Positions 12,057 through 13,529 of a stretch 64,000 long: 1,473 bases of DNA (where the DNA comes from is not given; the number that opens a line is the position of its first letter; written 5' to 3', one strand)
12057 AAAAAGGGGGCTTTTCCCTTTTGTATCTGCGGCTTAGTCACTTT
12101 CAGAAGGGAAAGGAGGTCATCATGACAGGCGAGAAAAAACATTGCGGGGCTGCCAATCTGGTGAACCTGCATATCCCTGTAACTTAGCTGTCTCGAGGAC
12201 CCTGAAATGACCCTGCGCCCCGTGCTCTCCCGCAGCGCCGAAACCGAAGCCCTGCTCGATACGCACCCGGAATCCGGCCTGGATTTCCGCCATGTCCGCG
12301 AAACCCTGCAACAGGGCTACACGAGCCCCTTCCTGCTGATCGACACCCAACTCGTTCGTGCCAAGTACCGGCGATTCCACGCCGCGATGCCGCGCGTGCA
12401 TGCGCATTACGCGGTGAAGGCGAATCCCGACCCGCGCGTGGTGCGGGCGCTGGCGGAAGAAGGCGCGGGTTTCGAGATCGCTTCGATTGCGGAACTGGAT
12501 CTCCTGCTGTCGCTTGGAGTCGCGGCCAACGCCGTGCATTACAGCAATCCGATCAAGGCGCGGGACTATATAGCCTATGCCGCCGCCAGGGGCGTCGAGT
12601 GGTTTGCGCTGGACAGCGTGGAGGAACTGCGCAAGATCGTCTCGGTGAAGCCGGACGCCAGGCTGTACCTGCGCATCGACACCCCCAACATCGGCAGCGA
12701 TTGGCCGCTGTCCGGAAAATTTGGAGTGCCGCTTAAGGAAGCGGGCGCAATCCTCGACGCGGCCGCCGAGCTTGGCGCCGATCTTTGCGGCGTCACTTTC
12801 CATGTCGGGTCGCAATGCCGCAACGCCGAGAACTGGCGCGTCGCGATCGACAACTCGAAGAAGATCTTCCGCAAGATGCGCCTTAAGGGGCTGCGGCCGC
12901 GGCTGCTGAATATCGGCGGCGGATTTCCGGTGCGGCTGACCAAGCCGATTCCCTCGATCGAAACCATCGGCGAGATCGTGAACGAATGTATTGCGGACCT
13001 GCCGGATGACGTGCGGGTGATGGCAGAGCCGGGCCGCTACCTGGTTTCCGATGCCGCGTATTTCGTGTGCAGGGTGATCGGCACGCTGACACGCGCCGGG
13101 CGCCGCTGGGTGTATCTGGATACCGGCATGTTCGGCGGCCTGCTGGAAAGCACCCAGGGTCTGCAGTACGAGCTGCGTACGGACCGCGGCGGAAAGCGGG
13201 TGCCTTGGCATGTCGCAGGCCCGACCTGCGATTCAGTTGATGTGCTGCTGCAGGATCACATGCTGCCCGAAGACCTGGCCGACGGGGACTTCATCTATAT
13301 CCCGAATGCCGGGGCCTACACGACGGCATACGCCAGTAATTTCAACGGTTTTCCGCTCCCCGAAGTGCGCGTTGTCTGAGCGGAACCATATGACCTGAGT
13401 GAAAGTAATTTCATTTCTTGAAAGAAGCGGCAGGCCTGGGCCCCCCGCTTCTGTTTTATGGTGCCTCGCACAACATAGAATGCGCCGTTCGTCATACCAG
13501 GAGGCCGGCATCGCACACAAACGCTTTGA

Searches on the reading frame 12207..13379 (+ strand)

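Call 3: search_protein_families(library=pfam, proteins=[window:12207-13379:+], max_evalue=1)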
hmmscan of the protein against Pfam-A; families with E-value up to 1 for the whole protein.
window:12207-13379:+ (390 aa): 4 families
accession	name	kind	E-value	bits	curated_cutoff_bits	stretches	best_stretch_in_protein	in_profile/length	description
PF02784.22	Orn_Arg_deC_N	-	1.2e-57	195.5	23.4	1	50-281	4-247/247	Pyridoxal-dependent decarboxylase, pyridoxal binding domain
PF00278.28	Orn_DAP_Arg_deC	-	2e-17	63.7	23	1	278-369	2-95/95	Pyridoxal-dependent decarboxylase, C-terminal sheet domain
PF01168.26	Ala_racemase_N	-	1e-06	29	24.1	1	45-236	1-193/220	Alanine racemase, N-terminal domain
PF01261.30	AP_endonuc_2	-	0.14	12.3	31.1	1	182-236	73-127/249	Xylose isomerase-like TIM barrel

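Call 4: search_protein_families(library=ncbifam, proteins=[window:12207-13379:+], max_evalue=1)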
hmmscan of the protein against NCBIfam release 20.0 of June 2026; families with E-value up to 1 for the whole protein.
window:12207-13379:+ (390 aa): 8 families
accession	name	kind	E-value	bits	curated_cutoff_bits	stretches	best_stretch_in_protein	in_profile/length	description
TIGR01048.1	lysA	equivalog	4.6e-56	190.1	297.9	1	32-386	17-391/417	diaminopimelate decarboxylase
NF006515.0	PRK08961.1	equivalog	1.7e-40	138.8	802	1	39-387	502-856/861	bifunctional aspartate kinase/diaminopimelate decarboxylase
TIGR03099.1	dCO2ase_PEP1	hypoth_equivalog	8.4e-39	133.8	478.45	1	35-375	20-383/398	pyridoxal-dependent decarboxylase, exosortase A system-associated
NF052544.1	OrLyDeCDokD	equivalog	7.8e-15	54.4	700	1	32-291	34-320/461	ornithine/lysine decarboxylase DokD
NF003763.0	PRK05354.1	equivalog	4.5e-12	45.3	369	1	33-244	57-297/636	biosynthetic arginine decarboxylase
TIGR01273.1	speA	equivalog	8.5e-11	41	624.1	1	65-243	92-288/624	arginine decarboxylase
NF041039.1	FslC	exception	1.6e-07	30.5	500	2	32-212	20-212/418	rhizoferrin biosystnesis N-citrylornithine decarboxylase FslC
TIGR01047.1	nspC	equivalog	1.8e-05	23.4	409.05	1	194-388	160-357/380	carboxynorspermidine decarboxylase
